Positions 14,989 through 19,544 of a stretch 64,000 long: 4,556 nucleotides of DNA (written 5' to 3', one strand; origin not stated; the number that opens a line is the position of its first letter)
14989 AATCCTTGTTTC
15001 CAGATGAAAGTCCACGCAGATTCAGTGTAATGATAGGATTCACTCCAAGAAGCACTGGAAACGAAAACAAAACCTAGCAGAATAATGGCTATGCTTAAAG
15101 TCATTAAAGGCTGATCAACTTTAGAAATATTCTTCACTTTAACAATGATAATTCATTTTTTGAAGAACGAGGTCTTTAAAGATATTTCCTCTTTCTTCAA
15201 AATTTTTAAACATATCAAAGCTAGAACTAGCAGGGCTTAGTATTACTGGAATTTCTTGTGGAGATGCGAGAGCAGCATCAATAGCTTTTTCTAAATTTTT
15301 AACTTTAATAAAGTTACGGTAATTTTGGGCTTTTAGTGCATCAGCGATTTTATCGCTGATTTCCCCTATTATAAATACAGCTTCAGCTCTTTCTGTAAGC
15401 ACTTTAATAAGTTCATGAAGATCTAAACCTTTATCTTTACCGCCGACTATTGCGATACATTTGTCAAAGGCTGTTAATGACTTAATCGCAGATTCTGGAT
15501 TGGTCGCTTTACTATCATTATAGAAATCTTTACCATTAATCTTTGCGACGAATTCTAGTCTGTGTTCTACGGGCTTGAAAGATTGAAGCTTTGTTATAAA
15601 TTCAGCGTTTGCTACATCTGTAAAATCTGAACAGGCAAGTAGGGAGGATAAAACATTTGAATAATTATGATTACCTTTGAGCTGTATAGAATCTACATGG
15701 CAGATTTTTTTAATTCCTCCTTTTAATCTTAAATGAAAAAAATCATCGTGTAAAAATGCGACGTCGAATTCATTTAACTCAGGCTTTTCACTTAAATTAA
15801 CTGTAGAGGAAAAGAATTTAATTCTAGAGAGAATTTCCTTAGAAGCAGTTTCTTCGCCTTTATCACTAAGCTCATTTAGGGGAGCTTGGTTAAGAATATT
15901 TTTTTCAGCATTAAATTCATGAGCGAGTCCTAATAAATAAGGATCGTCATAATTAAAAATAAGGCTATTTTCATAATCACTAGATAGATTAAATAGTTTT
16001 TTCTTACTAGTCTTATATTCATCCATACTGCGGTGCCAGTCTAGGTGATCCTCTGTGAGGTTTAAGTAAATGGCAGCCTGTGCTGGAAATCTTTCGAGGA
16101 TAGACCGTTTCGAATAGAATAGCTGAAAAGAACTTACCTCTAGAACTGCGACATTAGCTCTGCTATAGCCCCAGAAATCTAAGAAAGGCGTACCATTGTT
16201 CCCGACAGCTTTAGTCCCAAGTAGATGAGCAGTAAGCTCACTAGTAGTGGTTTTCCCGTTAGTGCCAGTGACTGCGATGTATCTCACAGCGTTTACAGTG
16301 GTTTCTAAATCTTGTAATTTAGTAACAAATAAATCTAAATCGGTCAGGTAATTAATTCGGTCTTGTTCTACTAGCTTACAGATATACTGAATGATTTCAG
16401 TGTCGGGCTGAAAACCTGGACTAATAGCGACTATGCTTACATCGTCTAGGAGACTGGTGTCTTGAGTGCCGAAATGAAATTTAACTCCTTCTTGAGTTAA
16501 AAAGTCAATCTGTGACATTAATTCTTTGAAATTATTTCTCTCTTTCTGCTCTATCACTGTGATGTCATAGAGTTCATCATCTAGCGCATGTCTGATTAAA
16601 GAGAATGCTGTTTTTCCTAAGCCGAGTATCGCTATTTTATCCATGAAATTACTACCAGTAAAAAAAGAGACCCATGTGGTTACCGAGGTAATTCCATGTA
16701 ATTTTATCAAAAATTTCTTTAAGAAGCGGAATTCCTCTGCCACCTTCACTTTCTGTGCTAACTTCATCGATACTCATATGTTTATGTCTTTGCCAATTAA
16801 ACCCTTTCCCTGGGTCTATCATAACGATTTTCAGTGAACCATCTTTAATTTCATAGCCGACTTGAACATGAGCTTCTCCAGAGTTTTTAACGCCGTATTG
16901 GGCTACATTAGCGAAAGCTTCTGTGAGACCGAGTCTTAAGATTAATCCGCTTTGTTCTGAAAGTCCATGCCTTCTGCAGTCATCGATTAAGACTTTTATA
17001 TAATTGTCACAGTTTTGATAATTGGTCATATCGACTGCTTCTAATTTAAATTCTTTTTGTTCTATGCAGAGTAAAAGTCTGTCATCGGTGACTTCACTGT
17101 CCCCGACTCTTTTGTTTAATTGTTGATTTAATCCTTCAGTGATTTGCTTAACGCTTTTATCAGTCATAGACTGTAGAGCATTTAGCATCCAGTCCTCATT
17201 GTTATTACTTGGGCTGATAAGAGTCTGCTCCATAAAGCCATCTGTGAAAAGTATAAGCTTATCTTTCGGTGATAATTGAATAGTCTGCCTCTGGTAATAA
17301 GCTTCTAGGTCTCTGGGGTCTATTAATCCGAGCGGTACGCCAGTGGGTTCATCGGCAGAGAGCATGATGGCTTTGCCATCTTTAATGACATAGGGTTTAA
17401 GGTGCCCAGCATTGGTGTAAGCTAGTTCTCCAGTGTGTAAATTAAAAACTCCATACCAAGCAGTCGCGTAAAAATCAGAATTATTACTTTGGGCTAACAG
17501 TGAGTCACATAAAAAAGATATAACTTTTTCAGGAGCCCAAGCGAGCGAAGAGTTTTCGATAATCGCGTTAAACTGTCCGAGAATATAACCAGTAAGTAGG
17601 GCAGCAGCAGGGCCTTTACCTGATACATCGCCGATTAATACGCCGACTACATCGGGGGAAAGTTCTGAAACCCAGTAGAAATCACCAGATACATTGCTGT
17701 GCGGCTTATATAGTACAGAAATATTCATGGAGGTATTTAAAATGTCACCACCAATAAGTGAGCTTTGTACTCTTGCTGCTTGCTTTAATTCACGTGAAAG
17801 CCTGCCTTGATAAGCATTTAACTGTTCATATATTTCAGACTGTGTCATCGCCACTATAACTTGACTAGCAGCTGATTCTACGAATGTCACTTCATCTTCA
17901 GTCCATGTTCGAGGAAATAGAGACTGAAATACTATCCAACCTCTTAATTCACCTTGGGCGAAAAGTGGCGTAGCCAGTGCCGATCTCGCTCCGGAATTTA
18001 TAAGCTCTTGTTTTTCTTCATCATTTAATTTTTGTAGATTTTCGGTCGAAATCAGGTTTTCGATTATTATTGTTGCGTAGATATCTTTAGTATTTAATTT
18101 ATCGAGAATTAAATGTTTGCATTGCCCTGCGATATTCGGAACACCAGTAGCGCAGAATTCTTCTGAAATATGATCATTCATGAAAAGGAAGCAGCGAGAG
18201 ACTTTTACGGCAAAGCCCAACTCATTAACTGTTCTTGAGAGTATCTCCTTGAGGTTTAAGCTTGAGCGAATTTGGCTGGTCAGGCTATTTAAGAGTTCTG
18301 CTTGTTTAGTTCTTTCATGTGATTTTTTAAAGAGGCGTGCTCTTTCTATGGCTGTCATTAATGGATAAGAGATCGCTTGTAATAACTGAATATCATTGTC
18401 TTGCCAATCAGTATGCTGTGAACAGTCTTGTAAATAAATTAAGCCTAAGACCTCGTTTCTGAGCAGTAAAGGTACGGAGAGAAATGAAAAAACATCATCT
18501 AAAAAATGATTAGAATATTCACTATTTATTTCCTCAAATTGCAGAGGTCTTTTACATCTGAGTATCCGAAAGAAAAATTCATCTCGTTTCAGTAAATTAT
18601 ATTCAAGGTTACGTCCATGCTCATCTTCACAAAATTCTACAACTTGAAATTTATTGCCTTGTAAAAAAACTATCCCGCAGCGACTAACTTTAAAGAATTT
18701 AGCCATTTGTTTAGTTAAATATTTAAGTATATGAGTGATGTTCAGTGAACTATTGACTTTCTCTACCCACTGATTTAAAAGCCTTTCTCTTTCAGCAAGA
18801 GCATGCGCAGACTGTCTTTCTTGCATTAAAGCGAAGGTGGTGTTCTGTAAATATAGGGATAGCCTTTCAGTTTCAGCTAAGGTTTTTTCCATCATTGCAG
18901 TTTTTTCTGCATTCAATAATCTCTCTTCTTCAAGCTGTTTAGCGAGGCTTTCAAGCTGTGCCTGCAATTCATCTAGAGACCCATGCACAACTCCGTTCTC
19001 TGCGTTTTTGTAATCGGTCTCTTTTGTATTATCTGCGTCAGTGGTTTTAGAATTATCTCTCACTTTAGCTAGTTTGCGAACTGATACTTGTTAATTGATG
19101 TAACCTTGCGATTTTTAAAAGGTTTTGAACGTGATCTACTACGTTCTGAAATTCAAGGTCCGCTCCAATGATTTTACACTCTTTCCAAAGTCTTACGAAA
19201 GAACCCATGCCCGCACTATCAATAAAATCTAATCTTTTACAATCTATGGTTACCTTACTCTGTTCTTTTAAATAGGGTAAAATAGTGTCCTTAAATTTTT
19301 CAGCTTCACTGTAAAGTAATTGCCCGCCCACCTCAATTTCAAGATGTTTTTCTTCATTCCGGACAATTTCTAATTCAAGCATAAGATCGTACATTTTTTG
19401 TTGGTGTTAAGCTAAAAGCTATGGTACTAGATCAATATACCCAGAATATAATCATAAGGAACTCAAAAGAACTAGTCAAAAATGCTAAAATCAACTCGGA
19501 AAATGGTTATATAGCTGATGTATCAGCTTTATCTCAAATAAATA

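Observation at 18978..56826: The same repeat lies inside at least seven unrelated ORFs, always in one reading frame (N-A-E-I/F-E-x-R/H-E-Q)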

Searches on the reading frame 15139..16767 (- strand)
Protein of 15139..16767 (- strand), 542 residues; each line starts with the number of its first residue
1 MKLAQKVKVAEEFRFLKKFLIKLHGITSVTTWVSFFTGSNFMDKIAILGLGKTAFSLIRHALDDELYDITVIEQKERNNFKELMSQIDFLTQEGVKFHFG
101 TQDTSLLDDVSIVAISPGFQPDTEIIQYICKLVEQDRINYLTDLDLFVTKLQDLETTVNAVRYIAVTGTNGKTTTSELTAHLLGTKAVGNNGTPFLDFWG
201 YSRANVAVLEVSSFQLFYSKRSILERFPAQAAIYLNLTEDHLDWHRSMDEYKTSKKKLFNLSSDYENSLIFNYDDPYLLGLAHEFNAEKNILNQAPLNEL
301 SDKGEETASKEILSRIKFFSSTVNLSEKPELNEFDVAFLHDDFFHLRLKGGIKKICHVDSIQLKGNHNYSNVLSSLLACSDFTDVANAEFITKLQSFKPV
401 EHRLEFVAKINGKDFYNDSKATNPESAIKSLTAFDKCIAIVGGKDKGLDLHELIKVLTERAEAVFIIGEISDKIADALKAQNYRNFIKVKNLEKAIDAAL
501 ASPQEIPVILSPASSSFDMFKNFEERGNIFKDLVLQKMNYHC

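Call 72: search_protein_families(library=pfam, proteins=[window:15139-16767:-], max_evalue=0.00001)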
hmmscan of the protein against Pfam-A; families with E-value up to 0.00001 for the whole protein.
window:15139-16767:- (542 aa): 4 families
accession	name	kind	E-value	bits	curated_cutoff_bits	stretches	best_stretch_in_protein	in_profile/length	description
PF08245.18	Mur_ligase_M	-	3.6e-21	76.5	24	1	166-378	1-199/200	Mur ligase middle domain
PF02875.26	Mur_ligase_C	-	1.3e-12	49.1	28.4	1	402-504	1-116/127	Mur ligase, glutamate ligase domain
PF21799.2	MurD-like_N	-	9.5e-09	35.9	27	1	44-129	2-79/88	Mur ligase MurD-like, N-terminal domain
PF21377.3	MurD_N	-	6.3e-06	26.6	24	0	44-125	1-76/76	MurD N-terminal domain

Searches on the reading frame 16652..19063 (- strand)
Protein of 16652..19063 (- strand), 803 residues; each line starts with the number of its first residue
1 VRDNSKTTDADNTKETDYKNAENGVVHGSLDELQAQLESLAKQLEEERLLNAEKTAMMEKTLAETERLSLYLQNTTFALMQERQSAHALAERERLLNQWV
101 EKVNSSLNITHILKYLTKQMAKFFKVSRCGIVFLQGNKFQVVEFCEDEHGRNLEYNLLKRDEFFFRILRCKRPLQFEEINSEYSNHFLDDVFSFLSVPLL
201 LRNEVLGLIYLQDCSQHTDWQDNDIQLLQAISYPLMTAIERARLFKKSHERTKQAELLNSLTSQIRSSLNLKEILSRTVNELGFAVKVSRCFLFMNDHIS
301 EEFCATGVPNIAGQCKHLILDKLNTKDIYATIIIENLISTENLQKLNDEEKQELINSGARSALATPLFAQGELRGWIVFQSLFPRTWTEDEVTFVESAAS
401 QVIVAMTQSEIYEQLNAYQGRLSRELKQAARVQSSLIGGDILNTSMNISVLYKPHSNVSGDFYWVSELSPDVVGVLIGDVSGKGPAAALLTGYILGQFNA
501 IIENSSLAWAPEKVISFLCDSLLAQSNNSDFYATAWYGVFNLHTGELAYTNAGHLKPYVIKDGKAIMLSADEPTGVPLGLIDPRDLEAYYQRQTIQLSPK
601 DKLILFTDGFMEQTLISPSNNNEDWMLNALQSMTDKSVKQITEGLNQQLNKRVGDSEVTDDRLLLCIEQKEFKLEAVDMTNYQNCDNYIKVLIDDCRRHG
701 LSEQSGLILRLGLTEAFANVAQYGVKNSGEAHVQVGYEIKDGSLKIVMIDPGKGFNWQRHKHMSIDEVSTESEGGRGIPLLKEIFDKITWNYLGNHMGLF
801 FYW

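Call 14: search_protein_families(library=pfam, proteins=[window:16652-19063:-])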
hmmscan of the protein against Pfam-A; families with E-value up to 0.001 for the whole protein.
window:16652-19063:- (803 aa): 5 families
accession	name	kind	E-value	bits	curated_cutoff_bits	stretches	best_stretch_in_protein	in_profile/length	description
PF07228.17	SpoIIE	-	3.3e-34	119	25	1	471-668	3-190/192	Stage II sporulation protein E (SpoIIE)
PF01590.32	GAF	-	1.7e-26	93.8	22.4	2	270-405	1-132/133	GAF domain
PF13581.12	HATPase_c_2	-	1.7e-13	51.1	27.4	1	696-792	19-118/127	Histidine kinase-like ATPase domain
PF13185.12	GAF_2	-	6.2e-13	49.6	28.6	2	107-240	2-136/136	GAF domain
PF13492.12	GAF_3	-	3.6e-09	37.5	27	1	330-402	53-123/129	GAF domain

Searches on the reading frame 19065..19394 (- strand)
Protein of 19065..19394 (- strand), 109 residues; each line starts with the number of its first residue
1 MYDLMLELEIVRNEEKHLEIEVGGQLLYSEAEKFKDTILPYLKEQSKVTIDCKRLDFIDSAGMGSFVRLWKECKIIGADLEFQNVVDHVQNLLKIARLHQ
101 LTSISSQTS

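Call 72: search_protein_families(library=pfam, proteins=[window:19065-19394:-], max_evalue=0.00001)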
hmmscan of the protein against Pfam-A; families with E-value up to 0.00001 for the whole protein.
window:19065-19394:- (109 aa): 2 families
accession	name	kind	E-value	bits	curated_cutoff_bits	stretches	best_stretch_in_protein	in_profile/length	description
PF01740.26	STAS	-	5.6e-14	52.2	22.6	1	15-102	8-97/106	STAS domain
PF13466.11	STAS_2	-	9.8e-11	42.1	29.2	1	20-98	1-79/80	STAS domain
